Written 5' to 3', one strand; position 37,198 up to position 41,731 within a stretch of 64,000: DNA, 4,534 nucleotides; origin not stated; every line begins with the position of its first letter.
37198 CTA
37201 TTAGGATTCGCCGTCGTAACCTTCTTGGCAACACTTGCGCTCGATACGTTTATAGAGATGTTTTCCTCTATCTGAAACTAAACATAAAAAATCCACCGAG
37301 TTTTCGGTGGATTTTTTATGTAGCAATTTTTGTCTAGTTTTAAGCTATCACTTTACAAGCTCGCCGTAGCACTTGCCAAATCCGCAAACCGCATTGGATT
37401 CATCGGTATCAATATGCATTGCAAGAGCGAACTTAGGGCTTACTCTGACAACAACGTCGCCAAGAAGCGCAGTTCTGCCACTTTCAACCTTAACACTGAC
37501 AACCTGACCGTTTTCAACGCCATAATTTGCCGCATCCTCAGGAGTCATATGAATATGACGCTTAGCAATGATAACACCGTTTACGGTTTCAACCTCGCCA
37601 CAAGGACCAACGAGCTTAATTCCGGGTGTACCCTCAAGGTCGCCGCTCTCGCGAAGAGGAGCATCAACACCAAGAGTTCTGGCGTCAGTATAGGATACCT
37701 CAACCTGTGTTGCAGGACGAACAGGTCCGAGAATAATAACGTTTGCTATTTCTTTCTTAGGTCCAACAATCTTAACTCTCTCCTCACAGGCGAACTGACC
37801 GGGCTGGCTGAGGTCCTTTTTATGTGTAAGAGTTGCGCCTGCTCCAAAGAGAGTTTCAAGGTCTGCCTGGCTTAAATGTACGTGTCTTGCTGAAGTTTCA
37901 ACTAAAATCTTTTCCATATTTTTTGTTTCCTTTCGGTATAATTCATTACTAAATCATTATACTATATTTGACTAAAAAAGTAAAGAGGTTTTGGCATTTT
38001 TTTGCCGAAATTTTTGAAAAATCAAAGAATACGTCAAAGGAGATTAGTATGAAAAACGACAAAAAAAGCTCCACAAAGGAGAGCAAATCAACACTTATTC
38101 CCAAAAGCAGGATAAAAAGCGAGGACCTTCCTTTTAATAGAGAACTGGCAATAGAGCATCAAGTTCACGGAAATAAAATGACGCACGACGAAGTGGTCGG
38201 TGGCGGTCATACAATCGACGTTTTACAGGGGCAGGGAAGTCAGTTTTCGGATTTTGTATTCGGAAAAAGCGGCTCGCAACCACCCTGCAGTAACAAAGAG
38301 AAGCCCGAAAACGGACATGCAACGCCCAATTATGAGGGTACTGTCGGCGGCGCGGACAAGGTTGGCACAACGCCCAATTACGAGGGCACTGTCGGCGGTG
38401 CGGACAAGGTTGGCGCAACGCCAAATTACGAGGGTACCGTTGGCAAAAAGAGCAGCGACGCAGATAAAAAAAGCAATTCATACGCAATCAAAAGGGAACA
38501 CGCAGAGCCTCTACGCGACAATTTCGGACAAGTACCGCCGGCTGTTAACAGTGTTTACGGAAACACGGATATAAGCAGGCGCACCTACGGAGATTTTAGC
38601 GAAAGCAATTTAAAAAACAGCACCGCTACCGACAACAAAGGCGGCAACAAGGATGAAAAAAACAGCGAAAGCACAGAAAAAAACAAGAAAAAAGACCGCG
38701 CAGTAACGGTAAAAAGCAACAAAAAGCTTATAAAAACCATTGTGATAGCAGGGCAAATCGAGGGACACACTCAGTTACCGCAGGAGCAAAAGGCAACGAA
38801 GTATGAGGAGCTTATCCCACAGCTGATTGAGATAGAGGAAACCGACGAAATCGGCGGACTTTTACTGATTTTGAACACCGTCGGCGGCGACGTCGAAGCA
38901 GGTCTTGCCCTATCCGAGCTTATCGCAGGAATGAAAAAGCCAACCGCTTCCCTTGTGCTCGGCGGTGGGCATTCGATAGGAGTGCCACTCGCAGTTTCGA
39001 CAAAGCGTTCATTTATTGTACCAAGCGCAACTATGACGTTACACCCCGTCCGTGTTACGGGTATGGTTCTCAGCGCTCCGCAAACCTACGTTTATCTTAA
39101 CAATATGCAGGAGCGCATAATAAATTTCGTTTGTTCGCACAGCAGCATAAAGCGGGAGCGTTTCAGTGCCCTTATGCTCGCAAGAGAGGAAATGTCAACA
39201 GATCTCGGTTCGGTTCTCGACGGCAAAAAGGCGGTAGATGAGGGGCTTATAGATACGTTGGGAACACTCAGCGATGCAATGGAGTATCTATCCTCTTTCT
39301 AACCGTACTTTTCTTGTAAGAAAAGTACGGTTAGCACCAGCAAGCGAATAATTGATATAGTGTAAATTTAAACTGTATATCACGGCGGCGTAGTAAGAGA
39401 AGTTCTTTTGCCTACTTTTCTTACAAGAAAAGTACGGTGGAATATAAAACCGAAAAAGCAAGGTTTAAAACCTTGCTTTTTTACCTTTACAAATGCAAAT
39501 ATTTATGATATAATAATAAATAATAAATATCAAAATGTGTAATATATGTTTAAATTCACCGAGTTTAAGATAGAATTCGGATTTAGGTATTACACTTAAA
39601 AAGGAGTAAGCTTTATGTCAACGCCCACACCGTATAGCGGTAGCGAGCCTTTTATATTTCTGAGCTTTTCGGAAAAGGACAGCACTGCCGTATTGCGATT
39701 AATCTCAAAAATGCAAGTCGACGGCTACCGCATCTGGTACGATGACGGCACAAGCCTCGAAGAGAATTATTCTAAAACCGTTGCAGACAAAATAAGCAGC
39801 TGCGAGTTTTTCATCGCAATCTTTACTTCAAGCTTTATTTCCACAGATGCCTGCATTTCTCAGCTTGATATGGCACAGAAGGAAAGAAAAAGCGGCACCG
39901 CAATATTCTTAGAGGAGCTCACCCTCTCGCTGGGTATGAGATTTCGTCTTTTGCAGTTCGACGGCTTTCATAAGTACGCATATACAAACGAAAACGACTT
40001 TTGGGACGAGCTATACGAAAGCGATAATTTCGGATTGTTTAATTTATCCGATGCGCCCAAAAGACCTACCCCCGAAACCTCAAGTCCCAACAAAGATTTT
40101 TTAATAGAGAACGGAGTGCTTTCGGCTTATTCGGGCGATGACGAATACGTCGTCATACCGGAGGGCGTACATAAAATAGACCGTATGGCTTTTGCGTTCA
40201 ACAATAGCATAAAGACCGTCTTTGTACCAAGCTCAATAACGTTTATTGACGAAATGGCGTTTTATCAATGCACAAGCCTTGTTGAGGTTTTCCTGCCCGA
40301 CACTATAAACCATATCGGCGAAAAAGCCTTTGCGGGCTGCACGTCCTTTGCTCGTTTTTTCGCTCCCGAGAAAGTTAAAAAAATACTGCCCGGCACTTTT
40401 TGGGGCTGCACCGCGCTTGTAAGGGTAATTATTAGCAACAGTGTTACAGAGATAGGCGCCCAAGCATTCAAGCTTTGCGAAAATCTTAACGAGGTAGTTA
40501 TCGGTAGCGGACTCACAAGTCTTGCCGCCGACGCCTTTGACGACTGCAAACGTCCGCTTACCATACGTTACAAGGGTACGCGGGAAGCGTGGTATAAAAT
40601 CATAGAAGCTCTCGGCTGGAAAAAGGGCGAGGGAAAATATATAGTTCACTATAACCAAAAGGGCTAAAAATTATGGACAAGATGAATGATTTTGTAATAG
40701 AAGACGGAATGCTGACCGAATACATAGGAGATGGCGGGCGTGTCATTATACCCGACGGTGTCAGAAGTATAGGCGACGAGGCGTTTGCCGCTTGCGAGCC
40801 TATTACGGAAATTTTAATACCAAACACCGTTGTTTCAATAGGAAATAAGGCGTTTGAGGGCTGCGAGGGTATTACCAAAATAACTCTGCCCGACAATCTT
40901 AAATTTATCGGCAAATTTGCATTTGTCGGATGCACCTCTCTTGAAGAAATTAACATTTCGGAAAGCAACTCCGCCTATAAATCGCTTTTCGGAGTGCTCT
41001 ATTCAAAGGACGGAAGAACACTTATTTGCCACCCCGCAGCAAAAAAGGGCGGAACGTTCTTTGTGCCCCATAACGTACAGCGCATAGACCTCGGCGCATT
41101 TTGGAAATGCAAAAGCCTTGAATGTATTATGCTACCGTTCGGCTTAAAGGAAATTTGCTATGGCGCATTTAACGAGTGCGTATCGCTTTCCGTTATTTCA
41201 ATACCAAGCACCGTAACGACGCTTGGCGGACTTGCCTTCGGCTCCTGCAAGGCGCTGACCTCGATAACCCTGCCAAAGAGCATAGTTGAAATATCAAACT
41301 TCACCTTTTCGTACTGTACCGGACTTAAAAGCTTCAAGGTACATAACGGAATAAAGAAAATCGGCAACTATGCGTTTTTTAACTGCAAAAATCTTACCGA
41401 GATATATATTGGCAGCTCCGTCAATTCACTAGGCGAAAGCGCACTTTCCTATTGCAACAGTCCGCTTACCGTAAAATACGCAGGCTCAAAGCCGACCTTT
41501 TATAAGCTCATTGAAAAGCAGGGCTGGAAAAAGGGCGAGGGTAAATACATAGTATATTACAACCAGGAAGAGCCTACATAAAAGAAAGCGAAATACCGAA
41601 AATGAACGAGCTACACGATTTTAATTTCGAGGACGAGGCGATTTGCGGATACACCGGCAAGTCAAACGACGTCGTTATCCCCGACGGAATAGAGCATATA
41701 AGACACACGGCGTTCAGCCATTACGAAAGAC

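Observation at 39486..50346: Eight-gene cytoplasmic TIR / BspA-type LRR / FtsK-motor operon: candidate undescribed immune-like system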

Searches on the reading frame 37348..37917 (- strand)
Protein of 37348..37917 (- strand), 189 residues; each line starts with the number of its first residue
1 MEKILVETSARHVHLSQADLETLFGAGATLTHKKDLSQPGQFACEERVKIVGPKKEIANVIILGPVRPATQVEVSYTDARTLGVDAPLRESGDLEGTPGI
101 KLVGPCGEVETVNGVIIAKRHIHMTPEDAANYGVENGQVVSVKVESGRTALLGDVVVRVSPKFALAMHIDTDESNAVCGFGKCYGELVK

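Call 10: search_protein_families(library=ncbifam, proteins=[window:37348-37917:-], max_evalue=0.00001)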
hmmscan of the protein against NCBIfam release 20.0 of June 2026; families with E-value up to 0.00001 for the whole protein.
window:37348-37917:- (189 aa): 2 families
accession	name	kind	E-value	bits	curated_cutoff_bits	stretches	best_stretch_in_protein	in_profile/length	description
NF011652.1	PRK15070.1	subfamily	3.2e-80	268.3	209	1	4-178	1-175/185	phosphate propanoyltransferase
NF040837.1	BMC_EutD_Gpos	exception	1.9e-78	262.6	315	1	3-183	19-198/205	ethanolamine utilization phosphate acetyltransferase EutD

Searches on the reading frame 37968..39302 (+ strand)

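Call 10: search_protein_families(library=ncbifam, proteins=[window:37968-39302:+], max_evalue=0.00001)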
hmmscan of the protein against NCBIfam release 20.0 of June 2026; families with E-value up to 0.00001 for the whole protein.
window:37968-39302:+ (444 aa): 1 family
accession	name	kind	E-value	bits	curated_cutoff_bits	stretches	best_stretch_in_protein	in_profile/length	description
NF045542.1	Clp_rel_HeadMat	equivalog_domain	3.3e-06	27.2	120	1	257-430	2-164/165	head maturation protease, ClpP-related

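Call 27: search_protein_families(library=pfam, proteins=[window:37968-39302:+], max_evalue=0.01)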
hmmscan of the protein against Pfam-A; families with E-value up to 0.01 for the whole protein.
window:37968-39302:+ (444 aa): 2 families
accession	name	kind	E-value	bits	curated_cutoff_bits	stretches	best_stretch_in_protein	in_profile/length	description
PF00574.28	CLP_protease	-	1.8e-17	64.2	20.2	1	266-431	17-178/182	Clp protease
PF25145.1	NfeD1b_N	-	0.0021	18.1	40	1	290-357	26-93/189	NfeD1b, N-terminal domain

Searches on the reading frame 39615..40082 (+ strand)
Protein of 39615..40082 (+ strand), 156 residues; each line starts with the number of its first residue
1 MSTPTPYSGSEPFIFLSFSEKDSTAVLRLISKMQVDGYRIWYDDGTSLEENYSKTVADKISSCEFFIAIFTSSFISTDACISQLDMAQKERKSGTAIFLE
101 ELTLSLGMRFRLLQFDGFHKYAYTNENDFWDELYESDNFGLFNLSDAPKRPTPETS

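Call 21: find_homologous_proteins(query=A1, max_evalue=0.00001)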
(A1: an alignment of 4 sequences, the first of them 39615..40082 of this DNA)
Query A1 (4 sequences) (156 aa, profile of the alignment): 250 proteins with E <= 0.00001 among 1172 candidates; the best 120 are listed.
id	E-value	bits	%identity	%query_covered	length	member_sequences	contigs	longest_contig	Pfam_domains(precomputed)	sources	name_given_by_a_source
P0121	3.3e-56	208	32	91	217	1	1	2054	PF01582.26,PF13676.12,PF09397.17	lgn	-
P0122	6.4e-55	203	37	86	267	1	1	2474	PF01582.26,PF13676.12,PF05154.22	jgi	jgi:TM2 domain-containing membrane protein YozV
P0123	1.8e-54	202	34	88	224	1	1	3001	PF01582.26,PF13676.12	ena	-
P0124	3.6e-54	201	34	88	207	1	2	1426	PF01582.26,PF13676.12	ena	-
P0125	4.1e-54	201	34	88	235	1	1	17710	PF01582.26,PF13676.12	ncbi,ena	-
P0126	5.8e-54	200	35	91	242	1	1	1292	PF02493.27,PF01582.26,PF13676.12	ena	-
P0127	6.1e-54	200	33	96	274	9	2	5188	PF01582.26,PF13676.12,PF05154.22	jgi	-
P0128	7.7e-54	200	39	91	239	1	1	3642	PF13676.12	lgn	-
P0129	1.0e-53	199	35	85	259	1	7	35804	PF01582.26,PF13676.12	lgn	-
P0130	2.3e-53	198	33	83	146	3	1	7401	PF01582.26,PF13676.12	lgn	-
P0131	2.5e-53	198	35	100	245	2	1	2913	PF13676.12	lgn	-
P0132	3.2e-53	198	38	87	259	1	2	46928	PF01582.26,PF13676.12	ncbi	-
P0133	4.1e-53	197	30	99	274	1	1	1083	PF01582.26,PF13676.12,PF05154.22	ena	-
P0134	6.9e-53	197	31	90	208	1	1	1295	PF01582.26,PF13676.12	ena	-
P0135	7.8e-53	197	33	85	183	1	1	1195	PF01582.26,PF13676.12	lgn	-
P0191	6.4e-45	171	32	92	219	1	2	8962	PF01582.26,PF13676.12,PF09397.17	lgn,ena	-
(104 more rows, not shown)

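Call 79: find_encoding_contigs(protein=P0191, flank=8000, max_places=2)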
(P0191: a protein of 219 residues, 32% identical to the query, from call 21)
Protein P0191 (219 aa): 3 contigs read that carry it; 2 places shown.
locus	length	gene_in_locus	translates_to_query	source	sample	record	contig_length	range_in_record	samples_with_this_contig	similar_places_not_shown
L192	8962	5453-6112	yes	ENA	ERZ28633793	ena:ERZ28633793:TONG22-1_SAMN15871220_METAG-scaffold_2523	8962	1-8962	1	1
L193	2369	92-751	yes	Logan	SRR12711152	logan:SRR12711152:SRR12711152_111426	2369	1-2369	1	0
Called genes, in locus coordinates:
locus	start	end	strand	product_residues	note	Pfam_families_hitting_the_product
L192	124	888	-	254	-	PF02811:PHP (weak)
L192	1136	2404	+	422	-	PF07690:MFS_1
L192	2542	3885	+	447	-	PF01229:Glyco_hydro_39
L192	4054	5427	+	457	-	PF03023:MurJ, PF13440:Polysacc_synt_3 (faint), PF01554:MatE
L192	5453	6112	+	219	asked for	PF01582:TIR, PF13676:TIR_2, PF09397:FtsK_gamma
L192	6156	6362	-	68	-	PF13560:HTH_31 (weak), PF12844:HTH_19, PF01381:HTH_3, PF13443:HTH_26 (weak)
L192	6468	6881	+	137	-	-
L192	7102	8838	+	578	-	PF01301:Glyco_hydro_35, PF02449:Glyco_hydro_42, PF13364:BetaGal_ABD2 (faint), PF21317:BetaGal_ABD_1, PF21467:BetaGal_gal-bd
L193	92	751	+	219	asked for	PF01582:TIR, PF13676:TIR_2, PF09397:FtsK_gamma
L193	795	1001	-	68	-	PF13560:HTH_31 (weak), PF12844:HTH_19, PF01381:HTH_3, PF13443:HTH_26 (weak)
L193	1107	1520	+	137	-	-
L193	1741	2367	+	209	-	?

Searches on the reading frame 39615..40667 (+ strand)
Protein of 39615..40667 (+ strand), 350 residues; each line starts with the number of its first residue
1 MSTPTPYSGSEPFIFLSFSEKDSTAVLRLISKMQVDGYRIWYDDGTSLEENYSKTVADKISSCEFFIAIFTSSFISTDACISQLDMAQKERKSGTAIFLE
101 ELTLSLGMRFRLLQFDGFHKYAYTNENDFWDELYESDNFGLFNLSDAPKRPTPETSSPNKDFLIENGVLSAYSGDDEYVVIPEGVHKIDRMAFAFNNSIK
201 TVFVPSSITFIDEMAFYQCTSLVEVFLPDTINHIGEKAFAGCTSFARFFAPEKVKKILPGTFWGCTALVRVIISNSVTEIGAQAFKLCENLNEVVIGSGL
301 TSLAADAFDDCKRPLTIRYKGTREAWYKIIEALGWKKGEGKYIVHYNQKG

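Call 3: search_protein_families(library=pfam, proteins=[window:39615-40667:+], max_evalue=0.01)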
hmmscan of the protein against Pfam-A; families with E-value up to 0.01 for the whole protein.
window:39615-40667:+ (350 aa): 4 families
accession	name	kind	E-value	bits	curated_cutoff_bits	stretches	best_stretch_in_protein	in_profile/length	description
PF13306.12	LRR_5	-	1.3e-29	103.1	27.7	1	187-312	2-124/127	BspA type Leucine rich repeat region (6 copies)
PF13676.11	TIR_2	-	3.6e-10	40.8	28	1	14-94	1-82/122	TIR domain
PF01582.25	TIR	-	0.0014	18.9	21.3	1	14-97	4-90/179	TIR domain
PF13855.12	LRR_8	-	0.0015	18.7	27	0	274-312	10-49/61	Leucine rich repeat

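Call 4: search_protein_families(library=padloc, proteins=[window:39615-40667:+], max_evalue=0.01)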
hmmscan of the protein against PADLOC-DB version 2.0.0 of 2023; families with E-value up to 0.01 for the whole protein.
window:39615-40667:+ (350 aa): 1 family
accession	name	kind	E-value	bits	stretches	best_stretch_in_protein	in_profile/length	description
PDLC05062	PDC-S66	-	0.001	16.6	1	14-78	151-217/282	-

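Call 75: search_protein_families(library=ncbifam, proteins=[window:39615-40667:+], max_evalue=0.001)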
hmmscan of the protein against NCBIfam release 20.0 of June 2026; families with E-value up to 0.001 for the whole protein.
window:39615-40667:+ (350 aa): 2 families
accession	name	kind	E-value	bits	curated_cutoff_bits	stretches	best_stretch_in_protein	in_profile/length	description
NF047961.1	adhesin_HupY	equivalog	4.4e-12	44.9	1250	1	160-308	174-318/978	leucine-rich repeat adhesin HupY/LrrG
NF045861.1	glide_Gli349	exception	5.2e-06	23.4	1750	1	266-312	2677-2723/3169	gliding machinery surface structure protein Gli349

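Call 76: search_protein_families(library=phrogs, proteins=[window:39615-40667:+], max_evalue=0.001)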
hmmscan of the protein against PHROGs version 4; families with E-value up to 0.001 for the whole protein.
window:39615-40667:+ (350 aa): 2 families
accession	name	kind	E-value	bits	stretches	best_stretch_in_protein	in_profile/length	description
phrog_35892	-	unknown function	2.1e-21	76.3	2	214-317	93-197/1181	-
phrog_18805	-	unknown function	2e-17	64.2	1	177-343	259-428/457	-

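Call 86: predict_structure(alignment_id=A6)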
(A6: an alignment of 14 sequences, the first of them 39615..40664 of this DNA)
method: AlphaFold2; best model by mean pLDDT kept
length: 350 residues; sequences in the alignment: 14
mean_pLDDT: 83.6   pTM: 0.58
mean pLDDT of the five models: 83.6, 83.6, 83.4, 79.6, 76.6
residues with pLDDT >= 90: 156; 70-90: 142; 50-70: 33; < 50: 19
segments of 3 or more residues with pLDDT < 50: 46-48, 145-158
pLDDT, mean of each block of 10 residues (from residue 1): 81 91 87 87 64 83 91 89 88 87 75 72 67 69 45 43 94 86 91 92 86 97 85 97 90 95 95 95 96 93 93 88 90 72 71
secondary structure, 60 per line:
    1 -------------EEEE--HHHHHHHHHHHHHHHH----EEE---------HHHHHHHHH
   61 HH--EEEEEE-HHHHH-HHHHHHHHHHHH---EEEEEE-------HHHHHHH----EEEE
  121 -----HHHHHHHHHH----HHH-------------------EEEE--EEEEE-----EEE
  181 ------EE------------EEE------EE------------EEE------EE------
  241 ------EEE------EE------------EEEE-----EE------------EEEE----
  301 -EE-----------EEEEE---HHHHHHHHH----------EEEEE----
elements in order: E14-17 H20-35 E40-42 H52-62 E65-70 H72-76 H78-89 E93-98 H106-112 E117-120 H126-135 E162-165 E168-172 E178-180 E201-203 E224-226 E247-249 E270-273 E293-296 E315-319 H323-331 E342-346

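Call 90: fold_search(model_id=the predicted structure, library=pdb)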
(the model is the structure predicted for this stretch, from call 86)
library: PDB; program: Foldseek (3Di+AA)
matches with E <= 10: 1071; with E <= 0.001: 13
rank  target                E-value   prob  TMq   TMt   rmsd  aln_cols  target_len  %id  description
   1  6mlx_B                2.2e-07  1.00  0.43  0.69   5.7       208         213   27  Crystal structure of T. pallidum Leucine Rich Repeat protein (TpLRR) (released 2019-07-17)
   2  4gt6                  4.6e-07  1.00  0.37  0.34   2.7       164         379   29  Crystal structure of a leucine rich cell surface protein (FAEPRAA2165_01021) from Faecalibacterium prausnitzii A2-165 at (released 2012-09-26)
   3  4h09_E                5.9e-07  1.00  0.39  0.36  18.4       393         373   12  Crystal structure of a leucine-rich repeat protein (EUBVEN_01088) from Eubacterium ventriosum ATCC 27560 at 2.50 A res (released 2012-10-10)
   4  4h09_A                6.8e-07  1.00  0.39  0.37  17.0       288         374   16  Crystal structure of a leucine-rich repeat protein (EUBVEN_01088) from Eubacterium ventriosum ATCC 27560 at 2.50 A res (released 2012-10-10)
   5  4h09_B                8.6e-07  1.00  0.39  0.37  17.0       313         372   15  Crystal structure of a leucine-rich repeat protein (EUBVEN_01088) from Eubacterium ventriosum ATCC 27560 at 2.50 A res (released 2012-10-10)
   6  4fd0                  1.5e-06  1.00  0.39  0.36   4.5       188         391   26  Crystal structure of a putative cell surface protein (BACCAC_03700) from Bacteroides caccae ATCC 43185 at 2.07 A resolut (released 2012-07-25)
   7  4fdw                  1.5e-06  1.00  0.31  0.29   8.5       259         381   18  Crystal structure of a putative cell surface protein (BACOVA_01565) from Bacteroides ovatus ATCC 8483 at 2.05 A resoluti (released 2012-07-25)
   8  4h09_C                2.4e-06  1.00  0.39  0.36  15.1       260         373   17  Crystal structure of a leucine-rich repeat protein (EUBVEN_01088) from Eubacterium ventriosum ATCC 27560 at 2.50 A res (released 2012-10-10)
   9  6mlx_A                3.0e-06  1.00  0.40  0.65   6.0       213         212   25  Crystal structure of T. pallidum Leucine Rich Repeat protein (TpLRR) (released 2019-07-17)
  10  4h09_D                3.3e-06  1.00  0.37  0.34  17.4       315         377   15  Crystal structure of a leucine-rich repeat protein (EUBVEN_01088) from Eubacterium ventriosum ATCC 27560 at 2.50 A res (released 2012-10-10)
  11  6mlx_C                5.1e-06  1.00  0.40  0.65   7.3       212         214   26  Crystal structure of T. pallidum Leucine Rich Repeat protein (TpLRR) (released 2019-07-17)
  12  4fs7                  1.9e-05  1.00  0.31  0.29   2.9       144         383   27  Crystal structure of a leucine-rich repeat protein (BACOVA_04585) from Bacteroides ovatus ATCC 8483 at 1.19 A resolution (released 2012-09-19)
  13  4cp6                  1.6e-04  1.00  0.30  0.27  18.6       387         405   12  The Crystal structure of Pneumococcal vaccine antigen PcpA (released 2015-02-25)
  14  9mw2_A                1.1e-03  1.00  0.29  0.71   3.4       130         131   15  Structure of SARM1 TIR domain bound to G6831 (released 2026-02-04)
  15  9ugj_B                1.3e-03  1.00  0.29  0.68   3.5       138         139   14  Structure of SARM1 bound to SIR3-ADPR (released 2026-02-18)
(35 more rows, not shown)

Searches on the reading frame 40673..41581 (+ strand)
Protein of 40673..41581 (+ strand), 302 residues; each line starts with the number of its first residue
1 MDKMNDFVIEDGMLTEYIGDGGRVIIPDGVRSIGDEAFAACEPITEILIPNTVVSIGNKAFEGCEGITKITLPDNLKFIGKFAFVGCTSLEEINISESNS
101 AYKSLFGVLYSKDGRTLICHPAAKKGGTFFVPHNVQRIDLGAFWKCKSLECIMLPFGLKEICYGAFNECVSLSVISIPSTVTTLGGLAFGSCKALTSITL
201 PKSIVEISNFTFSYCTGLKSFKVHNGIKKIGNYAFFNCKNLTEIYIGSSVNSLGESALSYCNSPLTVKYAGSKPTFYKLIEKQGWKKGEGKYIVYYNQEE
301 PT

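Call 3: search_protein_families(library=pfam, proteins=[window:40673-41581:+], max_evalue=0.01)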
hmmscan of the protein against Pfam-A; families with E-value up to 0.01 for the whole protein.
window:40673-41581:+ (302 aa): 4 families
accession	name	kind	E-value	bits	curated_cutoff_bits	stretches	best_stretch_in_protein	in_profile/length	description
PF13306.12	LRR_5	-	5.5e-54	181.9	27.7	2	137-262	2-124/127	BspA type Leucine rich repeat region (6 copies)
PF13855.12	LRR_8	-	1.5e-10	41.1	27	1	51-97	11-58/61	Leucine rich repeat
PF12799.13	LRR_4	-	1.2e-06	29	27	0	224-251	10-34/44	Leucine Rich repeats (2 copies)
PF23952.1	LRR_EndoS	-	0.00062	20.4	27.9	0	63-98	54-92/116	Endo-beta-N-acetylglucosaminidase EndoS LRR domain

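Call 4: search_protein_families(library=padloc, proteins=[window:40673-41581:+], max_evalue=0.01)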
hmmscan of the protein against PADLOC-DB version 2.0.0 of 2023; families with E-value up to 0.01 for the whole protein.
window:40673-41581:+ (302 aa): 0 families

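Call 75: search_protein_families(library=ncbifam, proteins=[window:40673-41581:+], max_evalue=0.001)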
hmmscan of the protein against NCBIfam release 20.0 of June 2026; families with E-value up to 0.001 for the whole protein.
window:40673-41581:+ (302 aa): 3 families
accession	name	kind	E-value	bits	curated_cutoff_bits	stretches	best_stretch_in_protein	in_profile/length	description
NF047961.1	adhesin_HupY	equivalog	1.5e-23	82.9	1250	2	171-259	187-274/978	leucine-rich repeat adhesin HupY/LrrG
NF045861.1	glide_Gli349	exception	5.3e-09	33.3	1750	0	30-85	2688-2742/3169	gliding machinery surface structure protein Gli349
TIGR02167.2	Liste_lipo_26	repeat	1e-07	31.5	30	0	84-96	2-14/26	PARCEL repeat-containing surface protein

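Call 76: search_protein_families(library=phrogs, proteins=[window:40673-41581:+], max_evalue=0.001)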
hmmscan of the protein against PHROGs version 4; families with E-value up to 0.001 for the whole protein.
window:40673-41581:+ (302 aa): 2 families
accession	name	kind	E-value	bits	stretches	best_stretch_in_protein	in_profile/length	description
phrog_35892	-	unknown function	7e-40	137.5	3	7-98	59-155/1181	-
phrog_18805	-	unknown function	2.2e-34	120.1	2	141-290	273-425/457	-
